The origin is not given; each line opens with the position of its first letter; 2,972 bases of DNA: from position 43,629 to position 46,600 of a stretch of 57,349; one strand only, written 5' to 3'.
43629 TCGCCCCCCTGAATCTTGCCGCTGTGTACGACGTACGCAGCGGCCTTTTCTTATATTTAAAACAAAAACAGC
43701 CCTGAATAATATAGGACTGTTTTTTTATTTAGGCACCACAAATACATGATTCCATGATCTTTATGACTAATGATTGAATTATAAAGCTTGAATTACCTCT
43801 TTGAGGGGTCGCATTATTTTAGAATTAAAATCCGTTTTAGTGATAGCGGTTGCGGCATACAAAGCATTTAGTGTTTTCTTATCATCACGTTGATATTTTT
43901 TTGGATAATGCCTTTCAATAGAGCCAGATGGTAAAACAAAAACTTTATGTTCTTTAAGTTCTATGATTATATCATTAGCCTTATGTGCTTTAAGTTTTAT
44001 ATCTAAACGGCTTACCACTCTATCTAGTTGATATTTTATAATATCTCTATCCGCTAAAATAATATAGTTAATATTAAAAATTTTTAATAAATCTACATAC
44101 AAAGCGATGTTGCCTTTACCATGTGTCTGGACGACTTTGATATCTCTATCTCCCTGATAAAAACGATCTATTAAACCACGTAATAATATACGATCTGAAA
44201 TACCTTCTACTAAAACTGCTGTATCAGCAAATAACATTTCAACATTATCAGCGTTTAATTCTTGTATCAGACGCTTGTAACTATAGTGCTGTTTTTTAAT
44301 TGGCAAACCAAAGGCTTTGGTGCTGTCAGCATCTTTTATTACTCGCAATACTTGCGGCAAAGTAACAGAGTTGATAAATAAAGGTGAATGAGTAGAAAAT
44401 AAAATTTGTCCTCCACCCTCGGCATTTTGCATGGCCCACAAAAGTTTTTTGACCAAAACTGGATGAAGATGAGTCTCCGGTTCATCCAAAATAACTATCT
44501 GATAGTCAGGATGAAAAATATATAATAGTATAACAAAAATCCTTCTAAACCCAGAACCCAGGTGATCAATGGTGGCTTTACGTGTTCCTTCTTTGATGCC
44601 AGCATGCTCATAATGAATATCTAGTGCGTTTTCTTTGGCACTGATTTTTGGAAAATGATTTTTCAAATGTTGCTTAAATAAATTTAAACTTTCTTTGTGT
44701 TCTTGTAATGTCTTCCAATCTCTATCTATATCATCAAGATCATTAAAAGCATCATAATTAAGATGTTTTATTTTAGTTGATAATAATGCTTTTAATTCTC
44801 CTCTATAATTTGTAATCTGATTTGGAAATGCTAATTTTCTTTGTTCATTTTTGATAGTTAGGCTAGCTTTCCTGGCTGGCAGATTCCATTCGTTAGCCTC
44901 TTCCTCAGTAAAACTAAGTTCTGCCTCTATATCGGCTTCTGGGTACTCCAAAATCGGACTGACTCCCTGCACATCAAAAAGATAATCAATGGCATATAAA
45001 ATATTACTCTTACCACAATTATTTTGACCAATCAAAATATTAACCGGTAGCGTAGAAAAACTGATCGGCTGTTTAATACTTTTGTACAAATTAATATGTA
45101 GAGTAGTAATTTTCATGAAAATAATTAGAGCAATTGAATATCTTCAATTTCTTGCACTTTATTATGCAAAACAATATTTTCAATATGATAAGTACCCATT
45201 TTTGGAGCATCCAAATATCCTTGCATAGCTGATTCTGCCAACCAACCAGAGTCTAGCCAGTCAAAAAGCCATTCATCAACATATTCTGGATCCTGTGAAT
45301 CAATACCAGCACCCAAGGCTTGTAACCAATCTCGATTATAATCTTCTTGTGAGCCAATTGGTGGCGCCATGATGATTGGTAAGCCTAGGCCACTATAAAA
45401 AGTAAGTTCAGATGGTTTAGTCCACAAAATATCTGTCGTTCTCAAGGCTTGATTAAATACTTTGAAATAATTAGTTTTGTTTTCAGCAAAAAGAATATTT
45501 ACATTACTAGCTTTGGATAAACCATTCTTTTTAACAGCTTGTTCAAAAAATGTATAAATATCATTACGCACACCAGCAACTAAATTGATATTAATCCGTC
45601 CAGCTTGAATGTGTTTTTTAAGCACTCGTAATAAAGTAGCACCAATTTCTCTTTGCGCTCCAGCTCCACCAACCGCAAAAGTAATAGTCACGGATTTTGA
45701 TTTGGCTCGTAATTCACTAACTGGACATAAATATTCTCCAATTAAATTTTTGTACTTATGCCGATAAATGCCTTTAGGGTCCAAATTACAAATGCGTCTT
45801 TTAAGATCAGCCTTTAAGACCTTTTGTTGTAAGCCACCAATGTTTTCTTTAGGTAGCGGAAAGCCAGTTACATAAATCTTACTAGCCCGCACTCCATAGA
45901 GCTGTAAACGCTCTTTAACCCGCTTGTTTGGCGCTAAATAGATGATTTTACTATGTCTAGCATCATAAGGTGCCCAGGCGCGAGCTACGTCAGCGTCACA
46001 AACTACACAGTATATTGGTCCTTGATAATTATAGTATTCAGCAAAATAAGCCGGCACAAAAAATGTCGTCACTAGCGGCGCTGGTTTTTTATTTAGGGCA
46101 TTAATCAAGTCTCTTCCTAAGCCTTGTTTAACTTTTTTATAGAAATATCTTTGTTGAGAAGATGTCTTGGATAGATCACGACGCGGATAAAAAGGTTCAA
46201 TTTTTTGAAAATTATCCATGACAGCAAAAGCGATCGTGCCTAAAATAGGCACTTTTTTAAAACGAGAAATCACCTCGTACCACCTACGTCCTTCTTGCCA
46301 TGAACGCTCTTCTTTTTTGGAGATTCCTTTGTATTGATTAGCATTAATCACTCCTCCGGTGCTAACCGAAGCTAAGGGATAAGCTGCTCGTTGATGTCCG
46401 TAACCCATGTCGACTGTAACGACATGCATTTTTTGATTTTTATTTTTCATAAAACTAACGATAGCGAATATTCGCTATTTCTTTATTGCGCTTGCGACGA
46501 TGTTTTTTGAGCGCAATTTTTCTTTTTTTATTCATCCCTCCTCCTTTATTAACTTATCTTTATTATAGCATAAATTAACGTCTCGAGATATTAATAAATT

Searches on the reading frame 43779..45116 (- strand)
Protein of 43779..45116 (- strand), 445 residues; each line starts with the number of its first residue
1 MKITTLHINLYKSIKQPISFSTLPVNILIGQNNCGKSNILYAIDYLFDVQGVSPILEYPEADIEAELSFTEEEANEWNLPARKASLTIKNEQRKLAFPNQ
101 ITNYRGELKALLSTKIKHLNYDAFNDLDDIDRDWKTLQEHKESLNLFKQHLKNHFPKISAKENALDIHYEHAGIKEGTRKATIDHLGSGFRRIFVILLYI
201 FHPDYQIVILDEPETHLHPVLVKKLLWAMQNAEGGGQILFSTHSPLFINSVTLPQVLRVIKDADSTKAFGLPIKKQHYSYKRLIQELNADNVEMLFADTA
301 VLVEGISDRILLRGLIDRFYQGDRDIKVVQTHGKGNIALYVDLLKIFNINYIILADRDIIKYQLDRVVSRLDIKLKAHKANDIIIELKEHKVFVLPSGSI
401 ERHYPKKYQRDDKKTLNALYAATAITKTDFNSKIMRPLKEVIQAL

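Call 10: search_protein_families(library=pfam, proteins=[window:43779-45116:-], max_evalue=0.001)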
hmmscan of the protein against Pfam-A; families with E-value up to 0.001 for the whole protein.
window:43779-45116:- (445 aa): 5 families
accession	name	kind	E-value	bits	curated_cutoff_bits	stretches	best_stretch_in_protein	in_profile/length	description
PF13304.12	AAA_21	-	1.5e-26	94.6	27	1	25-249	1-304/304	AAA domain, putative AbiEii toxin, Type IV TA system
PF13175.12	AAA_15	-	4.2e-23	83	32.1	2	119-248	238-374/374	AAA ATPase domain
PF20469.4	OLD-like_TOPRIM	-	2.7e-14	53.9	23.2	1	295-358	1-67/67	Overcoming lysogenization defect protein-like, TOPRIM domain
PF11398.14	DUF2813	-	5.2e-08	33.1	21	1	207-274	286-351/372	Protein of unknown function (DUF2813)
PF02463.25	SMC_N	-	9.9e-08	32.1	40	1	3-50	2-51/220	RecF/RecN/SMC N terminal domain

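Call 13: find_encoding_contigs(protein=window:43779-45116:-, flank=10000, max_places=10)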
Protein window:43779-45116:- (445 aa): 23 contigs read that carry it; 7 places shown.
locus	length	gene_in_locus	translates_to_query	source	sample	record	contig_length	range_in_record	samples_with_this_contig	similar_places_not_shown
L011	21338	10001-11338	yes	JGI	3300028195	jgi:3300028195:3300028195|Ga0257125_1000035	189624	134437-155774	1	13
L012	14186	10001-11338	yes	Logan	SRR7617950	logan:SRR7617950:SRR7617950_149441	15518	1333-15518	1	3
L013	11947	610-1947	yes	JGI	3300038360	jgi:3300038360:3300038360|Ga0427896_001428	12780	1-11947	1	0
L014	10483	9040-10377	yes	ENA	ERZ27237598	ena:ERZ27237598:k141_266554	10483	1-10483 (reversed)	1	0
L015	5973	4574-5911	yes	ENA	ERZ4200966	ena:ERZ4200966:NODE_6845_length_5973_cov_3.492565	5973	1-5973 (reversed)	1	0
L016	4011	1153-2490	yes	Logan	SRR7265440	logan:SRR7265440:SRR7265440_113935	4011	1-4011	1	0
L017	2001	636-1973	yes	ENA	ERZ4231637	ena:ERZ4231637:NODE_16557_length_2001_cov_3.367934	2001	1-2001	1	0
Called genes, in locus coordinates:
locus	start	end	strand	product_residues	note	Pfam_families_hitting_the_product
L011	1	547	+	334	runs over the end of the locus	PF13353:Fer4_12 (faint), PF04055:Radical_SAM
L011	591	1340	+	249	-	PF18884:TSP3_bac (weak), PF03734:YkuD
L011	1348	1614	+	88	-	PF22277:EncFtn-like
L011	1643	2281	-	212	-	PF24675:NpmA (weak), PF02390:Methyltransf_4, PF13847:Methyltransf_31, PF08242:Methyltransf_12 (weak), PF13649:Methyltransf_25 (weak)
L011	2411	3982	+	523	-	PF00041:fn3 (faint), PF25788:Ig_Rha78A_N (faint), PF16655:PhoD_N (faint), PF25059:FN3_DSCAM-DSCAML_C (faint), PF16656:Pur_ac_phosph_N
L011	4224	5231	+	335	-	PF00438:S-AdoMet_synt_N, PF02772:S-AdoMet_synt_M, PF02773:S-AdoMet_synt_C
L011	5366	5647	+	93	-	PF00216:Bac_DNA_binding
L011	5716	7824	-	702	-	-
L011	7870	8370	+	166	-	-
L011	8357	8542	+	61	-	-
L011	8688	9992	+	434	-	PF22053:DUF6938 (weak)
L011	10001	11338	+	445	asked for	PF02463:SMC_N (weak), PF11398:DUF2813 (faint), PF13175:AAA_15, PF13304:AAA_21, PF13175:AAA_15, PF20469:OLD-like_TOPRIM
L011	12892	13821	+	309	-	PF00892:EamA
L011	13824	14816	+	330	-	PF02449:Glyco_hydro_42 (faint)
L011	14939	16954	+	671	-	PF00082:Peptidase_S8, PF01839:FG-GAP (faint), PF13517:FG-GAP_3 (faint)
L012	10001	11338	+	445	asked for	PF02463:SMC_N (weak), PF11398:DUF2813 (faint), PF13175:AAA_15, PF13304:AAA_21, PF13175:AAA_15, PF20469:OLD-like_TOPRIM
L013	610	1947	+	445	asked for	PF02463:SMC_N (weak), PF11398:DUF2813 (faint), PF13175:AAA_15, PF13304:AAA_21, PF13175:AAA_15, PF20469:OLD-like_TOPRIM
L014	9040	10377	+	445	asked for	PF02463:SMC_N (weak), PF11398:DUF2813 (faint), PF13175:AAA_15, PF13304:AAA_21, PF13175:AAA_15, PF20469:OLD-like_TOPRIM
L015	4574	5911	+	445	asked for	PF02463:SMC_N (weak), PF11398:DUF2813 (faint), PF13175:AAA_15, PF13304:AAA_21, PF13175:AAA_15, PF20469:OLD-like_TOPRIM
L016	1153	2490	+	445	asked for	PF02463:SMC_N (weak), PF11398:DUF2813 (faint), PF13175:AAA_15, PF13304:AAA_21, PF13175:AAA_15, PF20469:OLD-like_TOPRIM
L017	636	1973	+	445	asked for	PF02463:SMC_N (weak), PF11398:DUF2813 (faint), PF13175:AAA_15, PF13304:AAA_21, PF13175:AAA_15, PF20469:OLD-like_TOPRIM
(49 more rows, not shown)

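Call 46: search_protein_families(library=padloc, proteins=[window:43779-45116:-], max_evalue=0.001)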
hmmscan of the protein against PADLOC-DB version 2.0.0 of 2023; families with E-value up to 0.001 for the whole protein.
window:43779-45116:- (445 aa): 134 families (the best 25 are shown)
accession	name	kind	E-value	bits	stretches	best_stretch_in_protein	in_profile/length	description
PDLC02358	Old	-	3.5e-36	123.2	2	205-363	285-453/578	Old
PDLC02980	AriA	-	5.3e-29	100.1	1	25-249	1-304/304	-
PDLC00067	GajA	-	7.9e-29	98.6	2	205-397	305-494/604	AAA ATPase domain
PDLC02979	AriA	-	6.4e-27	93.3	2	109-248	221-373/373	-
PDLC00091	GajA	-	1.2e-22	78.5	2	205-322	297-416/627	AAA ATPase domain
PDLC00070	GajA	-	1.4e-22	78.1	2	204-381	290-464/596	AAA ATPase domain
PDLC00069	GajA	-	4.1e-22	76.4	2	205-349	335-485/687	AAA ATPase domain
PDLC02915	ATPase-Toprim_I-B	-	6.5e-22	76.1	2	207-432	258-474/623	-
PDLC00066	GajA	-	3.6e-21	73.4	2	207-367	281-442/567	AAA ATPase domain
PDLC00078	GajA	-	1.1e-20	71.9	2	202-337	318-452/580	AAA ATPase domain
PDLC00094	GajA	-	1.1e-20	71.6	2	207-391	303-484/569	AAA ATPase domain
PDLC00096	GajA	-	2.8e-20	70.6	2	202-322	284-411/630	AAA ATPase domain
PDLC00081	GajA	-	2.1e-19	67.6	2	206-363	283-439/574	AAA ATPase domain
PDLC00077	GajA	-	4e-19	66.6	2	205-366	334-506/616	AAA ATPase domain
PDLC00289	PtuA1|PtuA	-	8.7e-19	65.8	2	177-264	219-308/404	AAA ATPase domain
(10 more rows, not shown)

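Call 47: search_protein_families(library=ncbifam, proteins=[window:43779-45116:-], max_evalue=0.001)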
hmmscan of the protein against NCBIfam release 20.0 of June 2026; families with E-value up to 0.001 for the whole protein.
window:43779-45116:- (445 aa): 11 families
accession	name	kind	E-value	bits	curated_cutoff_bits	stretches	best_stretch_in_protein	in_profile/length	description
NF038234.1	retron_eff_Eco8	equivalog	8.1e-15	54.5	250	2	207-386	275-456/679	retron Eco8 family effector endonuclease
NF047739.1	antiphage_MADS3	equivalog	1e-12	48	420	1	176-265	307-396/427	methylation-associated defense system AAA family ATPase MAD3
NF041760.1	PtuA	equivalog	2.3e-08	33.4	500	1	207-264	379-436/524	retron Ec78 anti-phage system effector ATPase PtuA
NF000355.4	ribo_prot_ABC_F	equivalog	1.2e-06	27.7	380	1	151-252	395-493/499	ribosomal protection-like ABC-F family protein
TIGR04435.1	restrict_AAA_1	hypoth_equivalog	1.7e-05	23.8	300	0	198-261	412-483/568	restriction system-associated AAA family ATPase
NF010061.0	PRK13538.1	equivalog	7e-05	22.4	195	1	160-253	109-201/211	cytochrome c biogenesis heme-transporting ATPase CcmA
NF000169.2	ABCF_Sal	exception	0.00013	20.8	725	1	172-263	117-204/542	Sal family ABC-F type ribosomal protection protein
NF008409.0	PRK11231.1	equivalog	0.00024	20.6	375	0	153-231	106-183/255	Fe(3+) dicitrate ABC transporter ATP-binding protein FecE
TIGR00611.2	recf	equivalog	0.00032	20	172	0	4-48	2-46/339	DNA replication/repair protein RecF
NF007908.0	PRK10619.1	equivalog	0.00055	19.2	466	0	157-251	125-218/257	histidine ABC transporter ATP-binding protein HisP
NF000170.2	ABCF_Vga_all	exception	0.00098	17.7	725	0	188-258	385-452/521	Vga family ABC-F type ribosomal protection protein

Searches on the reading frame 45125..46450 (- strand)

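Call 10: search_protein_families(library=pfam, proteins=[window:45125-46450:-], max_evalue=0.001)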
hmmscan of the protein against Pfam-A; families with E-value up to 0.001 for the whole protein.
window:45125-46450:- (441 aa): 1 family
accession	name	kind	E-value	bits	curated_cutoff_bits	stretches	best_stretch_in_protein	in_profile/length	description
PF22053.2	DUF6938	-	1.4e-12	48.1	27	2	296-373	105-176/236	Domain of unknown function (DUF6938)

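Call 46: search_protein_families(library=padloc, proteins=[window:45125-46450:-], max_evalue=0.001)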
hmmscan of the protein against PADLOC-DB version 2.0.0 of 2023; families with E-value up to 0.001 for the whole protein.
window:45125-46450:- (441 aa): 0 families

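Call 47: search_protein_families(library=ncbifam, proteins=[window:45125-46450:-], max_evalue=0.001)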
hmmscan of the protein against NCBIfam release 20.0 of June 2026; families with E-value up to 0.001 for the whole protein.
window:45125-46450:- (441 aa): 2 families
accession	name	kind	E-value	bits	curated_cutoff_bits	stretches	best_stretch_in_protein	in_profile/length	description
NF010135.0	PRK13609.1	equivalog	2.9e-08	33.1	500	0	109-202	89-182/388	diglucosyl diacylglycerol synthase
NF010134.0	PRK13608.1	equivalog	7.9e-08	31.7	557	1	68-202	51-182/391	diglucosyl diacylglycerol synthase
